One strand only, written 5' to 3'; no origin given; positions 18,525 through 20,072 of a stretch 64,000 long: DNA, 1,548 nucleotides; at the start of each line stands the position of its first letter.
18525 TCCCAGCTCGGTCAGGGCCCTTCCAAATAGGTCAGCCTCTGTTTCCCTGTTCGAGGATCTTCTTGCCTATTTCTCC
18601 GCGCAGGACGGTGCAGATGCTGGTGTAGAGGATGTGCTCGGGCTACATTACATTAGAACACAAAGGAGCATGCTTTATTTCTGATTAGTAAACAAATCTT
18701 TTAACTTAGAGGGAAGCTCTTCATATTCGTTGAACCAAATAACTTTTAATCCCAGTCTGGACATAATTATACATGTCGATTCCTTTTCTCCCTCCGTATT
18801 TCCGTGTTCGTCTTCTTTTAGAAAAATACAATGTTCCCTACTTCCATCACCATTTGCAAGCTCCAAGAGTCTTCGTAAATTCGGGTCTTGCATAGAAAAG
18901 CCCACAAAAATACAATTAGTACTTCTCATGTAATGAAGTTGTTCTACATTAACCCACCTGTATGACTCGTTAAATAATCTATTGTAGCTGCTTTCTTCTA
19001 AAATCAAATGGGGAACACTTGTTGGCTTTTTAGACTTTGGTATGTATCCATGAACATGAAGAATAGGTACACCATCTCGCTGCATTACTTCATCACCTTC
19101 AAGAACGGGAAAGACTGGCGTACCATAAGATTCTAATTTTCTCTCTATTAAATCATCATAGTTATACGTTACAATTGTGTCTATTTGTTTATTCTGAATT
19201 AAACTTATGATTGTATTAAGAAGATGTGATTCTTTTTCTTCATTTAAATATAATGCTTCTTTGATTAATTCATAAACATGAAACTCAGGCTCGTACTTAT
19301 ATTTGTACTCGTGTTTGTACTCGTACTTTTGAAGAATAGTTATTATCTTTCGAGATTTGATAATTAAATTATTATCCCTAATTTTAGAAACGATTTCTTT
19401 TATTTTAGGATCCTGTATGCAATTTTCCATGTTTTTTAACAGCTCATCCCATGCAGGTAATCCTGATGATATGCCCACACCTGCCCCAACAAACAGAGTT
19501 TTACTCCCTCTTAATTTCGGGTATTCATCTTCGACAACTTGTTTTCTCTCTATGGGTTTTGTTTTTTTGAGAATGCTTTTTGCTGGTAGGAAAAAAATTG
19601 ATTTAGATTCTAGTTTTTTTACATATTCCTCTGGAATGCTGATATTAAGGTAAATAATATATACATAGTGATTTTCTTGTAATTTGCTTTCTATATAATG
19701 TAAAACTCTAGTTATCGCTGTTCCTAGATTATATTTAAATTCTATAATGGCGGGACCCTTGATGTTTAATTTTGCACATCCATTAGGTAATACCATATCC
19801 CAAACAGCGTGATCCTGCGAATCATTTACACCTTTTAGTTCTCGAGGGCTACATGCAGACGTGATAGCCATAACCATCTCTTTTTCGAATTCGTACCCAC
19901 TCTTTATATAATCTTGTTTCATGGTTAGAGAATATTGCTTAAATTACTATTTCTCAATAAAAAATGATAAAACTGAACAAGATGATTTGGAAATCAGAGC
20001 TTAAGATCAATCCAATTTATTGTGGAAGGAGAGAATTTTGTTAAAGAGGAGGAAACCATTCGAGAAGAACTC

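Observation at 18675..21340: AT-rich two-gene cassette: PD-(D/E)xK-like::SIR2 fusion plus an unknown 340-aa partner (candidate undescribed anti-phage system)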

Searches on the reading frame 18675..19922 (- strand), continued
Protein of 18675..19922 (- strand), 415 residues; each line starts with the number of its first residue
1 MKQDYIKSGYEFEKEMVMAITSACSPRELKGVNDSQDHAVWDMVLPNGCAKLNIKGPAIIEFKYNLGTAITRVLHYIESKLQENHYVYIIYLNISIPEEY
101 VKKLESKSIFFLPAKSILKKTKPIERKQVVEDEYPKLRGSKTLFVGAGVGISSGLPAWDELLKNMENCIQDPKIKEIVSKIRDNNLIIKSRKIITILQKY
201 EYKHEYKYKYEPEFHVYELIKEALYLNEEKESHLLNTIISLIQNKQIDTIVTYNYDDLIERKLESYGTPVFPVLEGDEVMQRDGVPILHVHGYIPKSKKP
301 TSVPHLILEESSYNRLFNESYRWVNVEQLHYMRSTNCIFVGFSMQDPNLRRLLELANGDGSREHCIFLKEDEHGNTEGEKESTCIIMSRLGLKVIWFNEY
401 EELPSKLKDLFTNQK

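Call 56: fold_search(model_id=the predicted structure, library=pdb)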
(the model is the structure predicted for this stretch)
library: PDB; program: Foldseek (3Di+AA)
matches with E <= 10: 1098; with E <= 0.001: 108
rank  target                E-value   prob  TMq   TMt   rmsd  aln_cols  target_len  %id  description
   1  8btp_A                1.3e-12  1.00  0.45  0.40   5.6       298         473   21  Helical structure of BcThsA in complex with 1''-3'gc(etheno)ADPR (released 2024-02-21)
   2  8w56_A                1.4e-12  1.00  0.46  0.21   5.2       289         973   20  Cryo-EM structure of DSR2-DSAD1 state 1 (released 2024-05-01)
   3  8k9a_D                3.0e-12  1.00  0.46  0.21   5.0       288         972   20  Cryo-EM structure of DSR2-DSAD1 state 2 (released 2024-05-01)
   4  8bto_A                6.5e-12  1.00  0.45  0.40   5.7       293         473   20  Helical structure of BcThsA in complex with 1''-3'gcADPR (released 2024-02-21)
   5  8wya_B                7.8e-12  1.00  0.47  0.23   4.7       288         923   18  Cryo-EM structure of DSR2-tube complex (released 2024-04-10)
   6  8zsf_A                9.4e-12  1.00  0.46  0.69   4.9       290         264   22  CryoEM Helical Structure of KomC (released 2025-12-10)
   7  8yg1_C                1.0e-11  1.00  0.46  0.67   4.9       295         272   20  The Dimer Structure of DSR2 alone (released 2025-03-05)
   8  7uxt_B                1.8e-11  1.00  0.44  0.40   6.0       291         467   20  Crystal structure of ligand-free SeThsA (released 2022-09-07)
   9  8k9a_C                2.2e-11  1.00  0.46  0.21   5.2       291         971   20  Cryo-EM structure of DSR2-DSAD1 state 2 (released 2024-05-01)
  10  8ykf_B                2.3e-11  1.00  0.46  0.21   5.1       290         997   19  The DSR2-DSAD1 complex with DSAD1 on the opposite sides (released 2024-08-14)
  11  8wkx_A                2.3e-11  1.00  0.47  0.21   5.0       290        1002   20  Cryo-EM structure of DSR2 (released 2024-05-22)
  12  8w56_B                2.3e-11  1.00  0.47  0.22   5.0       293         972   21  Cryo-EM structure of DSR2-DSAD1 state 1 (released 2024-05-01)
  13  8zsi_E                2.5e-11  1.00  0.46  0.68   5.0       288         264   19  CryoEM Helical Structure of HAM-SIR2 with dITP and NAD fragment (released 2025-12-10)
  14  9xvc_E                2.6e-11  1.00  0.47  0.71   4.4       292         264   18  Cryo-EM Helical Structure of the dITP-KomBC(H146N) Complex with NAD Fragments (released 2026-01-21)
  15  8yg1_A                3.2e-11  1.00  0.46  0.21   5.1       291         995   20  The Dimer Structure of DSR2 alone (released 2025-03-05)
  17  8wc0_B                4.3e-11  1.00  0.44  0.38   6.0       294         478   22  Crystal structure of EcThsA (released 2024-09-18)
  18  8wc0_A                5.2e-11  1.00  0.44  0.39   5.7       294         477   21  Crystal structure of EcThsA (released 2024-09-18)
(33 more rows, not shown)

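Call 79: search_protein_families(library=pfam, alignment_id=A6, max_evalue=0.0001)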
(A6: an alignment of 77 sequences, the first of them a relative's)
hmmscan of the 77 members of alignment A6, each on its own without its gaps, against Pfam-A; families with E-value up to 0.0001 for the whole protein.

A. member 1, L005:3209-4414:+ (402 aa): 2 families
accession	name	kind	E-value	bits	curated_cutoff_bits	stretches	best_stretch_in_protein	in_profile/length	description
PF08808.17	RES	-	3.2e-13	50.4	23.2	1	214-360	11-137/157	RES domain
PF04326.19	SLFN_AlbA_2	-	2e-11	44.9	25.3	1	33-140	1-115/118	Schlafen, AlbA_2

B. families by the number of members that match (of 77 scanned): 76 families (the first 25 are shown)
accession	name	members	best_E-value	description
PF03050.20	DDE_Tnp_IS66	2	5.5e-55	Transposase IS66 family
PF12770.12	CHAT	2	3e-53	CHAT domain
PF13707.11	RloB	2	1.8e-25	RloB-like protein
PF13424.12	TPR_12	2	4.4e-21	Tetratricopeptide repeat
PF01637.24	ATPase_2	2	1.6e-15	ATPase domain predominantly from Archaea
PF04326.19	SLFN_AlbA_2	2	2.4e-15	Schlafen, AlbA_2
PF13173.12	AAA_14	2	3.9e-10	AAA domain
PF13191.12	AAA_16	2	4.6e-09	AAA ATPase domain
PF13181.12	TPR_8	2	3.4e-08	Tetratricopeptide repeat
PF07719.23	TPR_2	2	5.4e-08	Tetratricopeptide repeat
PF13401.12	AAA_22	2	1.2e-07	AAA domain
PF13306.12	LRR_5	1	7e-208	BspA type Leucine rich repeat region (6 copies)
PF10609.15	ParA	1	1.4e-90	NUBPL iron-transfer P-loop NTPase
PF20693.3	YobI-ATPase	1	5.6e-89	YobI-like P-loop NTPase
PF01041.23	DegT_DnrJ_EryC1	1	5.2e-77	DegT/DnrJ/EryC1/StrS aminotransferase family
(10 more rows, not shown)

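Call 80: search_solved_structures(query=window:18675-19922:-, max_evalue=0.001, show_alignments=3)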
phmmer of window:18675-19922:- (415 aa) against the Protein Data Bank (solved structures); distinct sequences matched with E-value up to 0.001: 4.
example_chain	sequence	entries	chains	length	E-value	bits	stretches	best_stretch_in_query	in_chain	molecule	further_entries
8zsf_D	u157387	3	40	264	1e-06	31.1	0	138-167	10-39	Sir2 family NAD-dependent protein deacetylase | KomC, SIR2 domain protein, NADase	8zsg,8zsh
9xvc_H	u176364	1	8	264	6.5e-06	28.4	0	138-167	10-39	KomC(H146N), a SIR2-domain NADase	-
8zsi_E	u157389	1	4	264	9.2e-06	27.9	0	138-167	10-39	Sir2 family NAD-dependent protein deacetylase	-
8wc0_A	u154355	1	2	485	9.3e-06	27.9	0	243-410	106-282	NAD(+) hydrolase ThsA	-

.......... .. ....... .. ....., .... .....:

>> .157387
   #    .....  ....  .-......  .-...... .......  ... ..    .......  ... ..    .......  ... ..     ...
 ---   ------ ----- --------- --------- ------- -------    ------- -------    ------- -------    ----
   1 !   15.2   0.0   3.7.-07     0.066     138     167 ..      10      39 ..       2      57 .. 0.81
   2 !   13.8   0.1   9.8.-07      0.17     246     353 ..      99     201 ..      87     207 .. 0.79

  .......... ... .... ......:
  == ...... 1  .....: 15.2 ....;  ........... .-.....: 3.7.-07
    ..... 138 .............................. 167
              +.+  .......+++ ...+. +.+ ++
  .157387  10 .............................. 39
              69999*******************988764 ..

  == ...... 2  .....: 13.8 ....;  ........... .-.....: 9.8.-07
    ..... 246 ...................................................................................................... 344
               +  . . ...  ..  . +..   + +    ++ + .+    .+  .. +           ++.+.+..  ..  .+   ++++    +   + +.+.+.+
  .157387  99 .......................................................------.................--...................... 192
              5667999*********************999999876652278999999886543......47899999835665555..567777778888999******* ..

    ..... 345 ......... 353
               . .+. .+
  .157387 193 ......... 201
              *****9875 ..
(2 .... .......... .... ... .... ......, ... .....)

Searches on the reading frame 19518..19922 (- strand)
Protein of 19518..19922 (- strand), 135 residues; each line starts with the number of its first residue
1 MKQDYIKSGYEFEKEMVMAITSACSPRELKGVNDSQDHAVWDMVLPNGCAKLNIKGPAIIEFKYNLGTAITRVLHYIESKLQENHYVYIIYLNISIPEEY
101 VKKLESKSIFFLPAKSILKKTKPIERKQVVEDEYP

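Call 71: search_solved_structures(query=A5, max_evalue=10, show_alignments=2)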
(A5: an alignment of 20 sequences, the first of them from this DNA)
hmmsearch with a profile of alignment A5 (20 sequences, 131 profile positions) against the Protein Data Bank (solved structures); distinct sequences matched with E-value up to 10: 4.
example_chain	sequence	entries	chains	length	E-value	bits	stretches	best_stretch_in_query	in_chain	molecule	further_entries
1h1c_A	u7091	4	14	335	0.82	13.2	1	64-122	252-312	HISTIDINOL-PHOSPHATE AMINOTRANSFERASE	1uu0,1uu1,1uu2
2f8j_A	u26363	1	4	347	0.87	13.1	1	64-122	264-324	Histidinol-phosphate aminotransferase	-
8bfh_A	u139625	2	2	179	0.92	13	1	70-109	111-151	CCR4-NOT transcription complex subunit 11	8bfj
8fy3_C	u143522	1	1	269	3.8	11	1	70-109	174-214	CCR4-NOT transcription complex subunit 11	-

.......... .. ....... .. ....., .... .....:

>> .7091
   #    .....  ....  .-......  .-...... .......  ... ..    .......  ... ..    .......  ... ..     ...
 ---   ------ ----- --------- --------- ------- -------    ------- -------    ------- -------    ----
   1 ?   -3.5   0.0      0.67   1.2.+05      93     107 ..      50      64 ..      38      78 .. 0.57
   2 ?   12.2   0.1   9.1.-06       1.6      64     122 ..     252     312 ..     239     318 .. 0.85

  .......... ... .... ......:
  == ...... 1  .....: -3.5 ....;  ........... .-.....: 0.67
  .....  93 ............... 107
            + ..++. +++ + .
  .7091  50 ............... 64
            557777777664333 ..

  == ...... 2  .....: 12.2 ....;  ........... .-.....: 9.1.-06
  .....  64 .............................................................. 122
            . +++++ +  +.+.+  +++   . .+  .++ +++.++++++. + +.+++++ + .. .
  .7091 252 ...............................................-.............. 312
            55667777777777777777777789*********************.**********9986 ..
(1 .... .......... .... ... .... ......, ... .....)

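Call 72: search_protein_families(library=pfam, alignment_id=A5, max_evalue=1)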
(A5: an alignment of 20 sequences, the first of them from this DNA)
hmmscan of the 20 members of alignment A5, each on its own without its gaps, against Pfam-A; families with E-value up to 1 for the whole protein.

A. member 1, seq(135 aa): 0 families

B. families by the number of members that match (of 20 scanned): 7 families
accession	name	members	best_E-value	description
PF17241.8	Retrotran_gag_4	1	0.0092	Ty5 Gag N-terminal region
PF13905.12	Thioredoxin_8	1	0.067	Thioredoxin-like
PF22445.1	Ssol_1539-like_2nd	1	0.094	Ssol_1539-like, second domain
PF23781.1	Phage_TAC_16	1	0.1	Phage tail assembly chaperone protein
PF08862.16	DUF1829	1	0.13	Domain of unknown function DUF1829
PF19854.4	DUF6329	1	0.17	Family of unknown function (DUF6329)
PF00696.33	AA_kinase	1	0.27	Amino acid kinase family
